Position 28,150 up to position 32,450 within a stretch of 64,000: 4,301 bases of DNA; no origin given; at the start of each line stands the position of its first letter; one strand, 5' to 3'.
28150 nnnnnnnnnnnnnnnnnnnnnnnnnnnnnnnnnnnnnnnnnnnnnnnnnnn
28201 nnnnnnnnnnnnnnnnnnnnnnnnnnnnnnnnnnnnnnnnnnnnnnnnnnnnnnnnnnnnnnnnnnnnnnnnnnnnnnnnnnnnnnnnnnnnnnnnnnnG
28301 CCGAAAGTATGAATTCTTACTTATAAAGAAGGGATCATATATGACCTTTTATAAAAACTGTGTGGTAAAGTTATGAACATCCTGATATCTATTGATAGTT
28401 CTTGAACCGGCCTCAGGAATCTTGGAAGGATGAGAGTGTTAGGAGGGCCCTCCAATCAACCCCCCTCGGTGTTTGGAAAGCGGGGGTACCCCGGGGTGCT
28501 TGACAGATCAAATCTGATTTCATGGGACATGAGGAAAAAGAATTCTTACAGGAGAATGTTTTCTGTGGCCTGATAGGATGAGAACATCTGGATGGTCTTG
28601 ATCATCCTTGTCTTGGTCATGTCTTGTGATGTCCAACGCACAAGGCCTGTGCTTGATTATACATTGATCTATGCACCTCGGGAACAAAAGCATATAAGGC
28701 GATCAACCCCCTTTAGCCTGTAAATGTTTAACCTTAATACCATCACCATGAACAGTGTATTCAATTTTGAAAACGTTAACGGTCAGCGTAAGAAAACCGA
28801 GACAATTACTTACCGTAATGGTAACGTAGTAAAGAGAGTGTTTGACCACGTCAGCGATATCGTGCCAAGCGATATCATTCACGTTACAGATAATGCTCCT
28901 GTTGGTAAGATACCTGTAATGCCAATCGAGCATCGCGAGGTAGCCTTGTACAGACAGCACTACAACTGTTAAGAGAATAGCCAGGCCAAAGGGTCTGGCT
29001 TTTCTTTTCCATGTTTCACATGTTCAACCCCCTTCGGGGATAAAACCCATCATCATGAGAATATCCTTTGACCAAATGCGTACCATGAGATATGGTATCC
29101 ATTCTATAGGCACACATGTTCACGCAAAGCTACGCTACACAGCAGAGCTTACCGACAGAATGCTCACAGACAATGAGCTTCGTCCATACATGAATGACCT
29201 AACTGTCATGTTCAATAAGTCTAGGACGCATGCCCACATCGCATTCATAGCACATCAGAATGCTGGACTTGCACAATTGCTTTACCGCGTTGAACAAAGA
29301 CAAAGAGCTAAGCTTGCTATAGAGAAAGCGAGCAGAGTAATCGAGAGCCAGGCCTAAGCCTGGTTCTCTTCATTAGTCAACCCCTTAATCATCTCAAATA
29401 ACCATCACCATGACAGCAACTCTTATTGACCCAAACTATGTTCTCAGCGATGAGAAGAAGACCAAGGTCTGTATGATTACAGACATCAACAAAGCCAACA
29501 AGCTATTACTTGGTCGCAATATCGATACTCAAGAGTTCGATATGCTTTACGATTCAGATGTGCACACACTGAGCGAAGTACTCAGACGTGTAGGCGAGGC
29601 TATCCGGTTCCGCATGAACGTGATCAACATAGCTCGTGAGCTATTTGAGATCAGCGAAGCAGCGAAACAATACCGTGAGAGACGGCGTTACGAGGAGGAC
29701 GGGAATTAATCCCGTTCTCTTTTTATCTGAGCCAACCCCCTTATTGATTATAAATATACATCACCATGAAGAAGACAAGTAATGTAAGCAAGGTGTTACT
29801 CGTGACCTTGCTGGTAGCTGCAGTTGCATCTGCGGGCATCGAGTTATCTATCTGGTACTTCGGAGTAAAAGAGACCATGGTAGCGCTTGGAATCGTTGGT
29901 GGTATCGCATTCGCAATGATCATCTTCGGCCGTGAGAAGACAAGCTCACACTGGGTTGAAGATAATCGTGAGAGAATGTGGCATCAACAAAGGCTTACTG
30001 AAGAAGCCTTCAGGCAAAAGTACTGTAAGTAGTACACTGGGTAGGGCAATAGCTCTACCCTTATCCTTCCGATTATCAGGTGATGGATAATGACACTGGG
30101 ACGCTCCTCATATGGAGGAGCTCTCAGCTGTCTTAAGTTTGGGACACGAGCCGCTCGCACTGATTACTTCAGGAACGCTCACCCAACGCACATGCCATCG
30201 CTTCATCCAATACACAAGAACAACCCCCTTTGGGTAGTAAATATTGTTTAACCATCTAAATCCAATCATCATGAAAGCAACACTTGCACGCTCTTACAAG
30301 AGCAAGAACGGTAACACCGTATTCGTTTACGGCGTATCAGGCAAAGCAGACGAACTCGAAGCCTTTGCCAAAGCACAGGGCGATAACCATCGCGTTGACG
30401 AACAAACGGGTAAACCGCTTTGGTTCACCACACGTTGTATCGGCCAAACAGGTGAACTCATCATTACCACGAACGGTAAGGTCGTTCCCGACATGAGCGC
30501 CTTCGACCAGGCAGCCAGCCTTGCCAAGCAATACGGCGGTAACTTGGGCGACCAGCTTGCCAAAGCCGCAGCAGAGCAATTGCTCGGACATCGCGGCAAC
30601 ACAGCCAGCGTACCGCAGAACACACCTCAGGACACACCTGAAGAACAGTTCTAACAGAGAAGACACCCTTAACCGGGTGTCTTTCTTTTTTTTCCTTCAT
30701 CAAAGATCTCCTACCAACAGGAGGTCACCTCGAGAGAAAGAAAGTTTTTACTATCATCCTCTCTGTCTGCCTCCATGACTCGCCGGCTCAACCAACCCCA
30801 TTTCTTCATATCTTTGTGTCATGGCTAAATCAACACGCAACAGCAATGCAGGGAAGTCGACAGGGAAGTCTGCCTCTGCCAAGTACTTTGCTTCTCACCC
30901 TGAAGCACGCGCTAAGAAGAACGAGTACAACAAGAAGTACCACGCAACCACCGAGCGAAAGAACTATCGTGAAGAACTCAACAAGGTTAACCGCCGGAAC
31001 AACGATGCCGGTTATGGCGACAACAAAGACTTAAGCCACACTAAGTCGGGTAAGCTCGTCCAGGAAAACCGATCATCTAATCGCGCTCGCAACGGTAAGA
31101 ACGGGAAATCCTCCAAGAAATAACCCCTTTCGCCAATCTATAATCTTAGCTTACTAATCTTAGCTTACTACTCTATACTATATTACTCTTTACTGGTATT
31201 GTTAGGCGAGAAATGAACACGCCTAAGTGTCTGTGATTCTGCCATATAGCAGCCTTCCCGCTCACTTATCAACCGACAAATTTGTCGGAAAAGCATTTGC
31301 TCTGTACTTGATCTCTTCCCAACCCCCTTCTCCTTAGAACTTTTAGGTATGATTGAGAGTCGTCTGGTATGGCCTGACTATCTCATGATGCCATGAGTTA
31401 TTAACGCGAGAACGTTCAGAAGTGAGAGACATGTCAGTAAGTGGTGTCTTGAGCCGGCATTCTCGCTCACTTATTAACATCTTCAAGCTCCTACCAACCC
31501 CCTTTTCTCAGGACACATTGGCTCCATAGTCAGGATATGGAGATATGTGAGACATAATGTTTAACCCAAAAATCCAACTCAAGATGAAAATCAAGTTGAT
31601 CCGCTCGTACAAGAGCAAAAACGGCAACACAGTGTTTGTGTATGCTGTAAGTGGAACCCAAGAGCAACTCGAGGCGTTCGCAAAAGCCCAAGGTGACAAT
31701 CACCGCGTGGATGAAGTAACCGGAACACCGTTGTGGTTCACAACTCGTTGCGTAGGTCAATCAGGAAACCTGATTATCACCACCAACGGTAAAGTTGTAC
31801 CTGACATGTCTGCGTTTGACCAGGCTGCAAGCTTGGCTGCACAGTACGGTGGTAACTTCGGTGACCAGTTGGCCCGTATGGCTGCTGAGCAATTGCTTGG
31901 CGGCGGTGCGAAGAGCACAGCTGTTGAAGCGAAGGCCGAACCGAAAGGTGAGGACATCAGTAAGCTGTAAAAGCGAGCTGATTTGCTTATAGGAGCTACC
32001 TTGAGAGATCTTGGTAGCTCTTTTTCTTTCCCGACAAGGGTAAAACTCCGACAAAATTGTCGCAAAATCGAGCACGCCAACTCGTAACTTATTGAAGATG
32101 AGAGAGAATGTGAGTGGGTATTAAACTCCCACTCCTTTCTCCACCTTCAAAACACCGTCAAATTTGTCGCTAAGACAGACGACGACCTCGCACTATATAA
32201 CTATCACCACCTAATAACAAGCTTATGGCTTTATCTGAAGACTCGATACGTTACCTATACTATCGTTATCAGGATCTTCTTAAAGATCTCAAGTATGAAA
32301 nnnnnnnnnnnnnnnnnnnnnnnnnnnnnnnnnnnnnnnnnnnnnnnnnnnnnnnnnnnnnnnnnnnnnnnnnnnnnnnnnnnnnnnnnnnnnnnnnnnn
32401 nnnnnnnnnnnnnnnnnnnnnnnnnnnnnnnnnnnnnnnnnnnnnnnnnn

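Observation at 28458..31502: Nine copies of a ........(T)T upstream motif, one per small early gene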

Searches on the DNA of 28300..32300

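Call 85: search_rna_families(source=window, start=28300, end=32300, threshold=evalue, max_evalue=1)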
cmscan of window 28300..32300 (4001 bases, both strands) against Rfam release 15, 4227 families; matches with E-value up to 1: 2.
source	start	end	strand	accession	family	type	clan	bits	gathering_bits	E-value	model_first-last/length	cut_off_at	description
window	30665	30692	-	RF03050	RAGATH-25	Gene; sRNA;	-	18.3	49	0.45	22-49/50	no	RAGATH-25 RNA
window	31920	31983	+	RF01136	sR28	Gene; snRNA; snoRNA; CD-box;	-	15.8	39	0.73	1-55/55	no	Small nucleolar RNA sR28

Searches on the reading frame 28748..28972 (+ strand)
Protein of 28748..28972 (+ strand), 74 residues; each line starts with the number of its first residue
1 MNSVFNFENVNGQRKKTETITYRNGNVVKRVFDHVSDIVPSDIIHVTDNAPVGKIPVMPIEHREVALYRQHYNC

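Call 19: search_protein_families(library=phrogs, proteins=[window:28748-28972:+], max_evalue=0.01)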
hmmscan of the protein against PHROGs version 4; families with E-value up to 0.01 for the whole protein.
window:28748-28972:+ (74 aa): 0 families

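Call 20: search_protein_families(library=pfam, proteins=[window:28748-28972:+], max_evalue=0.01)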
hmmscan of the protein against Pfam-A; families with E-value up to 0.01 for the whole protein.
window:28748-28972:+ (74 aa): 1 family
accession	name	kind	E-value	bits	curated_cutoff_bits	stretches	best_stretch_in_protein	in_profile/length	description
PF07501.17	G5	-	0.0079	16.9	23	1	10-31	34-55/75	G5 domain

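Call 82: search_protein_families(library=padloc, proteins=[window:28748-28972:+], max_evalue=0.01)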
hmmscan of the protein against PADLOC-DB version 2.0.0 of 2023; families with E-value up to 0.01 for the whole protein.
window:28748-28972:+ (74 aa): 0 families

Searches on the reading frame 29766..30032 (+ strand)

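Call 19: search_protein_families(library=phrogs, proteins=[window:29766-30032:+], max_evalue=0.01)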
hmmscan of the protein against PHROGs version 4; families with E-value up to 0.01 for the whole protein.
window:29766-30032:+ (88 aa): 0 families

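Call 20: search_protein_families(library=pfam, proteins=[window:29766-30032:+], max_evalue=0.01)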
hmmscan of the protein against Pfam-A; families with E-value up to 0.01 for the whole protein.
window:29766-30032:+ (88 aa): 1 family
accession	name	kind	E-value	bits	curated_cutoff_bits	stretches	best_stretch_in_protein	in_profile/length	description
PF13829.11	DUF4191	-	0.0029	17.4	30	1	8-61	22-76/219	Domain of unknown function (DUF4191)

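Call 82: search_protein_families(library=padloc, proteins=[window:29766-30032:+], max_evalue=0.01)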
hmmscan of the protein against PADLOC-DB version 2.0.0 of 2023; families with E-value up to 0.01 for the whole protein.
window:29766-30032:+ (88 aa): 0 families

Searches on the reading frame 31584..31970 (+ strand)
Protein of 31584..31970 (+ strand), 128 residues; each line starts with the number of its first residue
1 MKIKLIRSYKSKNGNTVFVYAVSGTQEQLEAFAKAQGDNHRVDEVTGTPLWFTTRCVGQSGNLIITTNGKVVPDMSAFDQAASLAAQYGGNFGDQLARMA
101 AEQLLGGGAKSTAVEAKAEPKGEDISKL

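Call 19: search_protein_families(library=phrogs, proteins=[window:31584-31970:+], max_evalue=0.01)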
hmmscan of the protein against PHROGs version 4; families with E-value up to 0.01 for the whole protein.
window:31584-31970:+ (128 aa): 0 families

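Call 20: search_protein_families(library=pfam, proteins=[window:31584-31970:+], max_evalue=0.01)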
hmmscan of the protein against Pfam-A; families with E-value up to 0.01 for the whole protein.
window:31584-31970:+ (128 aa): 1 family
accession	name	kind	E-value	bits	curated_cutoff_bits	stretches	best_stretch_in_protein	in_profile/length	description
PF06196.17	DUF997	-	0.0042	17.4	26.3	1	20-59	13-52/77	Protein of unknown function (DUF997)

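Call 88: search_dna_similar(query=window:31584-31970:+, collection=phages, mode=protein, max_evalue=0.001, max_rows=20)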
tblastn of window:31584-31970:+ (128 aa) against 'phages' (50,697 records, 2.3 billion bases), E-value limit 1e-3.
No match.
